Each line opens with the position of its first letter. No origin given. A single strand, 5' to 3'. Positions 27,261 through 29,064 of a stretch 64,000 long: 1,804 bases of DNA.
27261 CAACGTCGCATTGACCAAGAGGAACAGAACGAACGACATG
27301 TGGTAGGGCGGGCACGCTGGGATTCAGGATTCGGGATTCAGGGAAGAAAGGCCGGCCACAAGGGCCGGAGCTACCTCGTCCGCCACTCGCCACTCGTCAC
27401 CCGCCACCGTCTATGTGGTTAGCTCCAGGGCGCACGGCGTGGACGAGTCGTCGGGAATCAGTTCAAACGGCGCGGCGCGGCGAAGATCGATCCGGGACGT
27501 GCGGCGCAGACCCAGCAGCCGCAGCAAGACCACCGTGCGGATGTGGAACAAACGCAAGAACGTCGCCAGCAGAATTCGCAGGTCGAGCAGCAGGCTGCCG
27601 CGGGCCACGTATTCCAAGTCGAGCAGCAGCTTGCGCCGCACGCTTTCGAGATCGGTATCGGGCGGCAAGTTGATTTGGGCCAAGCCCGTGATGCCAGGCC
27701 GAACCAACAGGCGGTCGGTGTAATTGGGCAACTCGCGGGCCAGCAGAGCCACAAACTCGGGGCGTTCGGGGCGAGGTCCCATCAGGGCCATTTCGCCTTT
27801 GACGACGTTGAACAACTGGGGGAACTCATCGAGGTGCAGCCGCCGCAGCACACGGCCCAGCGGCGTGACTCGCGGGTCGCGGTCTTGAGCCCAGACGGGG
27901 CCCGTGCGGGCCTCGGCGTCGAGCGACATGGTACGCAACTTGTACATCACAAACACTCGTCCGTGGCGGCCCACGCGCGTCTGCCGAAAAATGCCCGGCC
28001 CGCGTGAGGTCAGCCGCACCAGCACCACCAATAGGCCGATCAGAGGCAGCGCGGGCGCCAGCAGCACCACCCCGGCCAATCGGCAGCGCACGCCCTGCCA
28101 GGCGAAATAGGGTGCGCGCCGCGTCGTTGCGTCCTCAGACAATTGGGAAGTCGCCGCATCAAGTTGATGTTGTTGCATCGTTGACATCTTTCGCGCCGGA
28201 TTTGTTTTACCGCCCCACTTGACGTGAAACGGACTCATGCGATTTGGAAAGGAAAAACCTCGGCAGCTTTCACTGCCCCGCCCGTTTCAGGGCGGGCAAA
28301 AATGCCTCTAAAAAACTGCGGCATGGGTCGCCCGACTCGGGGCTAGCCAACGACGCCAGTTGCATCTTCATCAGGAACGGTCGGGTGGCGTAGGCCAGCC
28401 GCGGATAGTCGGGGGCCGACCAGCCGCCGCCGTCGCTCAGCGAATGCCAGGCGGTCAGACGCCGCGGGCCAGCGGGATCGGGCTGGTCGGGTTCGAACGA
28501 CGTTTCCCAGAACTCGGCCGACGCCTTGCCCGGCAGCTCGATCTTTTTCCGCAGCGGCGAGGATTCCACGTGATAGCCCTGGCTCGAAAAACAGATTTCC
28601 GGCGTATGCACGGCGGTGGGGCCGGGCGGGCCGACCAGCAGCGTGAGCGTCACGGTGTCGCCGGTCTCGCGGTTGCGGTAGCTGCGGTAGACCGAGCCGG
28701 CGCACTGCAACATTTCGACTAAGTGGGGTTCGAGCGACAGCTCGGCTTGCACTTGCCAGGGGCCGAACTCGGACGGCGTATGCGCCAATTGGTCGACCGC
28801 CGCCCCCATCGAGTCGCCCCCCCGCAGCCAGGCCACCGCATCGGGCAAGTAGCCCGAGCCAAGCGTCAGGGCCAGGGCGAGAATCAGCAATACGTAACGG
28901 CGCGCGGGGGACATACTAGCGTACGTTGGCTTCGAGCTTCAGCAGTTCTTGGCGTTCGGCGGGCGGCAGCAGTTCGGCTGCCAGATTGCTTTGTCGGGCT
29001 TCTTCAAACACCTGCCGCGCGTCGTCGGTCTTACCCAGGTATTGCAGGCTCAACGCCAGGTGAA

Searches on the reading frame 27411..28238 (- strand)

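Call 21: search_protein_families(library=ncbifam, proteins=[window:27411-28238:-], max_evalue=0.00001)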
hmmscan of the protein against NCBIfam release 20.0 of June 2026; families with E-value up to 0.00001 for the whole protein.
window:27411-28238:- (275 aa): 10 families
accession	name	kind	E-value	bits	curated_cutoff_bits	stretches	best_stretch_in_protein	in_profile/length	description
TIGR03025.1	EPS_sugtrans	subfamily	8.6e-71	239.5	295.55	1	54-232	264-440/445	exopolysaccharide biosynthesis polyprenyl glycosylphosphotransferase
TIGR03023.1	WcaJ_sugtrans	equivalog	4.7e-63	214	410.75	1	54-232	270-448/453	undecaprenyl-phosphate glucose phosphotransferase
TIGR03013.1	EpsB_2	subfamily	4.2e-60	204.1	393.35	1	55-227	262-433/443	TIGR03013 family XrtA/PEP-CTERM system glycosyltransferase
TIGR03022.1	WbaP_sugtrans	subfamily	1.3e-39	136.7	403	1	57-227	268-446/456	undecaprenyl-phosphate galactose phosphotransferase WbaP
NF007518.0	PRK10124.1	equivalog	8.4e-35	120.4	684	1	58-231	287-458/464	undecaprenyl-phosphate glucose phosphotransferase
NF041877.1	EPS_EpsZ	equivalog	4.5e-34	117.9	800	1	63-226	281-448/459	exopolysaccharide biosynthesis polyisoprenyl-phosphate hexose-1-phosphate transferase EpsZ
NF050817.1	PolSacchBiosHfsE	equivalog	1.1e-33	116.7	750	1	29-229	255-458/467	polysaccharide biosynthesis protein HfsE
NF052601.1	undeca_RfbP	equivalog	2.6e-32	112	330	1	57-227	54-232/244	undecaprenyl-phosphate galactose phosphotransferase family protein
NF011751.0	PRK15204.1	equivalog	5.2e-24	84.7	907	1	58-226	290-465/476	undecaprenyl-phosphate galactose phosphotransferase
NF045514.1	glycotran_HepC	equivalog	1.1e-21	77.2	140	1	53-157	122-211/220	heterocyst development glycosyltransferase HepC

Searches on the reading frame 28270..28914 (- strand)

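Call 21: search_protein_families(library=ncbifam, proteins=[window:28270-28914:-], max_evalue=0.00001)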
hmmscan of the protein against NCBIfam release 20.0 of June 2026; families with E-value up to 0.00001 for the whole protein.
window:28270-28914:- (214 aa): 1 family
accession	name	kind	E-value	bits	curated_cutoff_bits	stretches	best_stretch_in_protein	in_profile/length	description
NF045609.1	EpsI_type_B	exception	1.3e-06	27.9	220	1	43-119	37-119/221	exosortase-associated protein EpsI, B-type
